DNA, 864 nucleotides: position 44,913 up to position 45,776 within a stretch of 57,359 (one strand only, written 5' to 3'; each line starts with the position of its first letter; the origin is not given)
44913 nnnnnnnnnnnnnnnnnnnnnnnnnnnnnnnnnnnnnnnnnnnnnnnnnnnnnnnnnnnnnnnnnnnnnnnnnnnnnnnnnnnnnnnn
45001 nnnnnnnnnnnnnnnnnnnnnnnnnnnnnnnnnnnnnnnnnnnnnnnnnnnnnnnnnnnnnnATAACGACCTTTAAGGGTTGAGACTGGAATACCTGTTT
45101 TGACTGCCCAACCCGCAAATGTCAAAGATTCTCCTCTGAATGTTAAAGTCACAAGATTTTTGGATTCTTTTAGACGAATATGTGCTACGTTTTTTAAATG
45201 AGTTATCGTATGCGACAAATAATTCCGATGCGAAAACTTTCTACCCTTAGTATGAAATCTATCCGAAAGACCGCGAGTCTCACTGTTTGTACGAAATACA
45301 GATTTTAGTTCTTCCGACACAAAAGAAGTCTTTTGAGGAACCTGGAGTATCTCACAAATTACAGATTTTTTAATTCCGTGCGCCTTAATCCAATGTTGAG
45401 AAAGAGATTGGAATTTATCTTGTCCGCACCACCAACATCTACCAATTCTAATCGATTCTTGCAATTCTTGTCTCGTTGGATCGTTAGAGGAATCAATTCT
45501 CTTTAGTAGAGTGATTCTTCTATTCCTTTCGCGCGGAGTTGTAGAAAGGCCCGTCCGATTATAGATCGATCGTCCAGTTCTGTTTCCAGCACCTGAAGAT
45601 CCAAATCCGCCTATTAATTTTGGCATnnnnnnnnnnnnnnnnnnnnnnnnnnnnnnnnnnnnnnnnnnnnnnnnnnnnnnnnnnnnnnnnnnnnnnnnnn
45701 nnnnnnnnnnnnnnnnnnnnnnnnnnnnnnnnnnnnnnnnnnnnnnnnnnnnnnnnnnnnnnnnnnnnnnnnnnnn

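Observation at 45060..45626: Free-standing HNH homing-endonuclease gene in a conspicuously AT-rich island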

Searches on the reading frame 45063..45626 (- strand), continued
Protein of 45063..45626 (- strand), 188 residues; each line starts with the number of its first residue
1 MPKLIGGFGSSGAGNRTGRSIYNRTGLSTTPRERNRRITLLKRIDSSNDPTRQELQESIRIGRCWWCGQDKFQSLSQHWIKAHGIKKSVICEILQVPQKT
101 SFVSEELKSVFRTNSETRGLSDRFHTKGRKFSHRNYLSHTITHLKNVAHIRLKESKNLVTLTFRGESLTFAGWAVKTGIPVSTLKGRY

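Call 77: search_protein_families(library=pfam, alignment_id=A5, max_evalue=0.01)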
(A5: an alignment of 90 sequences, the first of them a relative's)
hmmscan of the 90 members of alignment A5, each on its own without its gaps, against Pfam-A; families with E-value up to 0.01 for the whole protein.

A. member 1, P0001 (188 aa): 0 families

B. families by the number of members that match (of 90 scanned): 46 families (the first 25 are shown)
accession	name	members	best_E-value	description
PF05443.17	ROS_MUCR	17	6.5e-07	ROS/MUCR transcriptional regulator protein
PF07768.16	PVL_ORF50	10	3.4e-09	PVL ORF-50-like family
PF09889.16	DUF2116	8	1.2e-07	Probable treble clef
PF08281.18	Sigma70_r4_2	7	7.5e-07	Sigma-70, region 4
PF13404.12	HTH_AsnC-type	6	9.2e-07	AsnC-type helix-turn-helix domain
PF13412.12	HTH_24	6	0.00016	Winged helix-turn-helix DNA-binding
PF04967.18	HTH_10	5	1.1e-09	HTH DNA binding domain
PF02954.25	HTH_8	5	3.4e-09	Bacterial regulatory protein, Fis family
PF13556.12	HTH_30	5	1.1e-07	PucR C-terminal helix-turn-helix domain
PF04545.22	Sigma70_r4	5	3.6e-05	Sigma-70, region 4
PF05225.22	HTH_psq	5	9.7e-05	helix-turn-helix, Psq domain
PF13384.12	HTH_23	4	0.00016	Homeodomain-like domain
PF00376.29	MerR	4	0.00064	MerR family regulatory protein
PF04255.20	DUF433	3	2.3e-06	Protein of unknown function (DUF433)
PF08279.18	HTH_11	3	3.3e-05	HTH domain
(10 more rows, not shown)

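Call 81: find_related_loci(query=L024:559-2382:+, collection=viral_contigs, flank=6000)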
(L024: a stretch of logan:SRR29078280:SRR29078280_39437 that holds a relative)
Query L024:559-2382:+ (608 aa) in viral_contigs; peptide patterns used: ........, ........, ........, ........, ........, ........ (x = any residue, [..] = any of these).
35 stretches matched a pattern; 34 encode a relative of the query (tblastn E <= 1e-3); 34 distinct loci.
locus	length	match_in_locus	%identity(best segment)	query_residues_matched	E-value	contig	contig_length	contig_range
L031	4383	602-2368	67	7-599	0e+0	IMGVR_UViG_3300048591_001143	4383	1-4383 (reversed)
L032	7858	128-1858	64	24-608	0e+0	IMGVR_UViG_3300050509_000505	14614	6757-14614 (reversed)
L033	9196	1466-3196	64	24-608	0e+0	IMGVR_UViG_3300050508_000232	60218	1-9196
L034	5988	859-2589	64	24-608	0e+0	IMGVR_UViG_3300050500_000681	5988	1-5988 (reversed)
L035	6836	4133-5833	67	24-597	0e+0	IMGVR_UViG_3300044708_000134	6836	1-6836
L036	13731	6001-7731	63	24-608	0e+0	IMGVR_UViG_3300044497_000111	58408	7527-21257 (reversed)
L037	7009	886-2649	61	8-608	0e+0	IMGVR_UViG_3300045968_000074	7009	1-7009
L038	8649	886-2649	61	8-608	0e+0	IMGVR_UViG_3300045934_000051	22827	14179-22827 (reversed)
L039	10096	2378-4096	62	24-602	0e+0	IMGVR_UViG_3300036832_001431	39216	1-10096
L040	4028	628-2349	61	24-602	0e+0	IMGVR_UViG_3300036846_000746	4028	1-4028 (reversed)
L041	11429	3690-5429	61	27-608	0e+0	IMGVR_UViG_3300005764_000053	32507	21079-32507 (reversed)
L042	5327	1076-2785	61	24-597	0e+0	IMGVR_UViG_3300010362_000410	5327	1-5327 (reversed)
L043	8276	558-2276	59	24-608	0e+0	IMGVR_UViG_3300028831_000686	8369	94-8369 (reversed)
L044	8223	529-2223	57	21-602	0e+0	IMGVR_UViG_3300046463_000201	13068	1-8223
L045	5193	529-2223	57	21-602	0e+0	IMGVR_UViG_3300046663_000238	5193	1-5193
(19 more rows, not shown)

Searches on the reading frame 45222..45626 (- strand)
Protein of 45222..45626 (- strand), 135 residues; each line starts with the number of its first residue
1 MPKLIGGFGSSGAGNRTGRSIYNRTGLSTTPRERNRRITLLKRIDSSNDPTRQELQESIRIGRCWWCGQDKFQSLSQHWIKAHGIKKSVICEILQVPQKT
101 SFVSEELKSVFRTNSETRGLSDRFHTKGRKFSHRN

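Call 33: search_solved_structures(query=A2, max_evalue=10, show_alignments=3)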
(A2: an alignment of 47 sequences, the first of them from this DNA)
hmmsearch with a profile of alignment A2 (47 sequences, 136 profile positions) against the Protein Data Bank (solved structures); distinct sequences matched with E-value up to 10: 7.
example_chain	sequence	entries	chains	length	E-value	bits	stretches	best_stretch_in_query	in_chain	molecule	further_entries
2jsp_A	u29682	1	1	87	0.00085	22.5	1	55-121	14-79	Transcriptional regulatory protein ros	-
6qik_z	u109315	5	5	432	0.028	17.6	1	34-86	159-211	Cytoplasmic 60S subunit biogenesis factor REH1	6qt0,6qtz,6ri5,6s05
8ut0_z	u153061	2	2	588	0.044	17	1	34-86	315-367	Cytoplasmic 60S subunit biogenesis factor REH1 (N-terminal 3xFLAG tag)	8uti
1x5w_A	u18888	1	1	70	0.2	14.8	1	61-85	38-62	Zinc finger protein 64, isoforms 1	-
2dmi_A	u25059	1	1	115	0.35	14.1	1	33-83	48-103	Teashirt homolog 3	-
2elu_A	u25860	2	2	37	0.68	13.1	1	60-85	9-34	Zinc finger protein 406 | Zinc finger protein ZFAT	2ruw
6lqm_0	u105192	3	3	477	1.1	12.4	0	35-91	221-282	Zinc finger protein 622 | Cytoplasmic 60S subunit biogenesis factor ZNF622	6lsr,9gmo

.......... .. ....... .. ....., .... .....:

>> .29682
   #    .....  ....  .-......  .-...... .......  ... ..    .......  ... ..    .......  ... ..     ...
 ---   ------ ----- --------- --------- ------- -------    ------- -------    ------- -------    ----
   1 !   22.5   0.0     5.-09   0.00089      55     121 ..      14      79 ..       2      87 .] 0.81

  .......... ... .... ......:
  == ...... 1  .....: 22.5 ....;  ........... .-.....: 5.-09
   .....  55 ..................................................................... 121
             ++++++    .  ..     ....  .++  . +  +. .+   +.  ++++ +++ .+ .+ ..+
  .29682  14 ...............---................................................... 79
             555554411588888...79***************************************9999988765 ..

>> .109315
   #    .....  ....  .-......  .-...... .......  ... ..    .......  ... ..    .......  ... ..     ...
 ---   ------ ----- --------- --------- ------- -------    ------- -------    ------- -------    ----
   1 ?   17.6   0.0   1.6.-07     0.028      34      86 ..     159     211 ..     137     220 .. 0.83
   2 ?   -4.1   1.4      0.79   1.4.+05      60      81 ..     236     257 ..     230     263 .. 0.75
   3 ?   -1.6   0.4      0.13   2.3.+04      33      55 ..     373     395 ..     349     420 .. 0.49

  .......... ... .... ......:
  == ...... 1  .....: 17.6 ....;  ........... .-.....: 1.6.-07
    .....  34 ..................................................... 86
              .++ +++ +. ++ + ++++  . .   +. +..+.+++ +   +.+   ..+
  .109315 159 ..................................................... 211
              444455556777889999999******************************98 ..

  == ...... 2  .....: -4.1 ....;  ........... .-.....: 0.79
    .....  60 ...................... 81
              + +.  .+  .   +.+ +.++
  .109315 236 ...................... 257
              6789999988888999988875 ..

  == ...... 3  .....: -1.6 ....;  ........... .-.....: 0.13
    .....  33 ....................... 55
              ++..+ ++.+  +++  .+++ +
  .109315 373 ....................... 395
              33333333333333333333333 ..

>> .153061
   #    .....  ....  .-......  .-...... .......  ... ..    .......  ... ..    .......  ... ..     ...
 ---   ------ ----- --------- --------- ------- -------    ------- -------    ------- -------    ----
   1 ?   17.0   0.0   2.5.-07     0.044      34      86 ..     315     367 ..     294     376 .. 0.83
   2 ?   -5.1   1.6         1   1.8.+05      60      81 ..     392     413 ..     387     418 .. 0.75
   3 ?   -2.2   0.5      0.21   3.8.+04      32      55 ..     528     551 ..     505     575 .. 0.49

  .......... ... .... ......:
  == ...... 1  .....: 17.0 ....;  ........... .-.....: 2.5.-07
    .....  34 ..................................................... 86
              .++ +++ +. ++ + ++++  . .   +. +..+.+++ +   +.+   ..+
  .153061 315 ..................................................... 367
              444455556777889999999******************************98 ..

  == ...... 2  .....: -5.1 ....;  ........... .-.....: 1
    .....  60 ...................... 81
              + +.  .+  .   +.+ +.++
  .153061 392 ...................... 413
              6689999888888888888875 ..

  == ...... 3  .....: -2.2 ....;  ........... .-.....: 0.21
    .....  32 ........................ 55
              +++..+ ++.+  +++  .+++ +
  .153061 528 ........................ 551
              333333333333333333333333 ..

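Call 34: find_homologous_proteins(query=A2, max_evalue=0.001)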
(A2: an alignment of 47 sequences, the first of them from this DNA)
Query A2 (47 sequences) (135 aa, profile of the alignment): 8 proteins with E <= 0.001 among 5981 candidates.
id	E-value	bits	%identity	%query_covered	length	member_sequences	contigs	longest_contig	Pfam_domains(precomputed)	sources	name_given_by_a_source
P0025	6.3e-50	187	39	94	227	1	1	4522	-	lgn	-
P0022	5.0e-49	184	45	79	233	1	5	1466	-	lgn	-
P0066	2.2e-43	165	28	92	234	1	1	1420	-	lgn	-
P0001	2.2e-41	159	100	100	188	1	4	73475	-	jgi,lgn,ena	-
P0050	8.5e-39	151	28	90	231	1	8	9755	-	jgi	jgi:hypothetical protein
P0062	2.1e-36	143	27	97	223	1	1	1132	-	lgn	-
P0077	5.9e-28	115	29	84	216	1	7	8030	-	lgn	-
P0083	1.5e-24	104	29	54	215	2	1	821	-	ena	-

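Call 60: find_related_loci(query=A4, collection=viral_contigs, flank=6000)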
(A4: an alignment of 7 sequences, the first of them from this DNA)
Query A4 (125 aa) in viral_contigs; peptide patterns used: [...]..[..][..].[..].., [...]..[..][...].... (x = any residue, [..] = any of these).
236 stretches matched a pattern, but none encodes a relative of the query by tblastn (E <= 1e-3).

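Call 61: find_related_loci(query=A4, collection=genome_contigs, flank=6000)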
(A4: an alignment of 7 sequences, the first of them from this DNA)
Query A4 (125 aa) in genome_contigs; peptide patterns used: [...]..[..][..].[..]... (x = any residue, [..] = any of these).
106 stretches matched a pattern, but none encodes a relative of the query by tblastn (E <= 1e-3).

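Call 67: find_related_loci(query=A4, collection=metagenome_contigs, flank=6000)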
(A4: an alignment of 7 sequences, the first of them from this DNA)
Query A4 (125 aa) in metagenome_contigs; peptide patterns used: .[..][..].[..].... (x = any residue, [..] = any of these).
253 stretches matched a pattern; 6 encode a relative of the query (tblastn E <= 1e-3); 6 distinct loci.
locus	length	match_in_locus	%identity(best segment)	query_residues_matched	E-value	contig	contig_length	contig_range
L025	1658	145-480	46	2-107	1e-32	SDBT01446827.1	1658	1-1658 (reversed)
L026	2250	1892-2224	46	4-107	2e-26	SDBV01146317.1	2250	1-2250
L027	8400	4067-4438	38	4-125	6e-23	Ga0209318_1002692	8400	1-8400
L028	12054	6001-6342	36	7-107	5e-19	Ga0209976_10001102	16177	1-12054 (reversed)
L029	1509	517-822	38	6-107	3e-15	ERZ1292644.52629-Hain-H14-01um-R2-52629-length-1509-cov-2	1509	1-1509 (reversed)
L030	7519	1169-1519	33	6-114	1e-13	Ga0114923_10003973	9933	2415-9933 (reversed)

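Call 73: search_protein_families(library=pfam, proteins=[L027:59-829:+, L027:1411-1908:+, L027:3590-4012:+, L027:4784-5254:+, L027:5483-6469:+, L027:6444-8006:+, L030:2470-3735:+, L030:4873-5730:+, L030:5817-6845:+, L028:2985-4229:-], max_evalue=0.001)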
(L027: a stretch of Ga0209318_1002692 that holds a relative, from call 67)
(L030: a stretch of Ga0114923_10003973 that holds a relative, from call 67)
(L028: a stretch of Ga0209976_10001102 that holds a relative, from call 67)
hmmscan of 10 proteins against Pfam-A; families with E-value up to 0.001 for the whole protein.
L027:59-829:+ (257 aa): 0 families

L027:1411-1908:+ (166 aa): 0 families

L027:3590-4012:+ (141 aa): 0 families

L027:4784-5254:+ (157 aa): 3 families
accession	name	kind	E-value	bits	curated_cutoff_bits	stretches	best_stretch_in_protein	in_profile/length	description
PF08281.18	Sigma70_r4_2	-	2.3e-11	43.6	25.7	1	91-143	2-54/54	Sigma-70, region 4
PF22233.2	PhyR_sigma-like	-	3.4e-05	24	27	1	97-143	1-47/50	Response regulator PhyR, sigma-like domain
PF04545.22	Sigma70_r4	-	0.00028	20.8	24.1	1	96-142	1-47/50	Sigma-70, region 4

L027:5483-6469:+ (329 aa): 1 family
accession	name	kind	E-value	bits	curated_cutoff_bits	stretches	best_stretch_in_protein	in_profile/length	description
PF10668.15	Phage_terminase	-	1.6e-23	82.6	22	1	2-66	1-62/67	Phage terminase small subunit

L027:6444-8006:+ (521 aa): 2 families
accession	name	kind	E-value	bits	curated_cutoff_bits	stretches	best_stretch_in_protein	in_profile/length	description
PF03237.21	Terminase_6N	-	1.7e-14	54.4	22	1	67-309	5-212/215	Terminase large subunit, T4likevirus-type, N-terminal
PF17289.8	Terminase_6C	-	7.5e-12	45.9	22.6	1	350-493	2-153/155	Terminase RNaseH-like domain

L030:2470-3735:+ (422 aa): 1 family
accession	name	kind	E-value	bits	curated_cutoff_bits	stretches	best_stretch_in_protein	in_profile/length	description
PF00929.31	RNase_T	-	1.5e-13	52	24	1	173-328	1-163/164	Exonuclease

L030:4873-5730:+ (286 aa): 0 families

L030:5817-6845:+ (343 aa): 0 families

L028:2985-4229:- (415 aa): 0 families

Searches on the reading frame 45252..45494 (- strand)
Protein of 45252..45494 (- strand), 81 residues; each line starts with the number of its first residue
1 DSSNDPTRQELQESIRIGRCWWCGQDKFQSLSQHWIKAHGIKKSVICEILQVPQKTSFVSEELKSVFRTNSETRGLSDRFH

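Call 62: predict_structure(alignment_id=A3)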
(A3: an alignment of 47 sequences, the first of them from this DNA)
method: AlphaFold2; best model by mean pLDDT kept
length: 81 residues; sequences in the alignment: 47
mean_pLDDT: 79.4   pTM: 0.60
mean pLDDT of the five models: 79.4, 76.8, 76.1, 74.7, 73.8
residues with pLDDT >= 90: 13; 70-90: 50; 50-70: 15; < 50: 3
segments of 3 or more residues with pLDDT < 50: none
pLDDT, mean of each block of 10 residues (from residue 1): 72 88 86 90 90 84 71 57 47
secondary structure, 60 per line:
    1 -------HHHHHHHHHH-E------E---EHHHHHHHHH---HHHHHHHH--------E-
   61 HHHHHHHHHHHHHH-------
elements in order: H8-17 H31-39 H43-50 H61-74
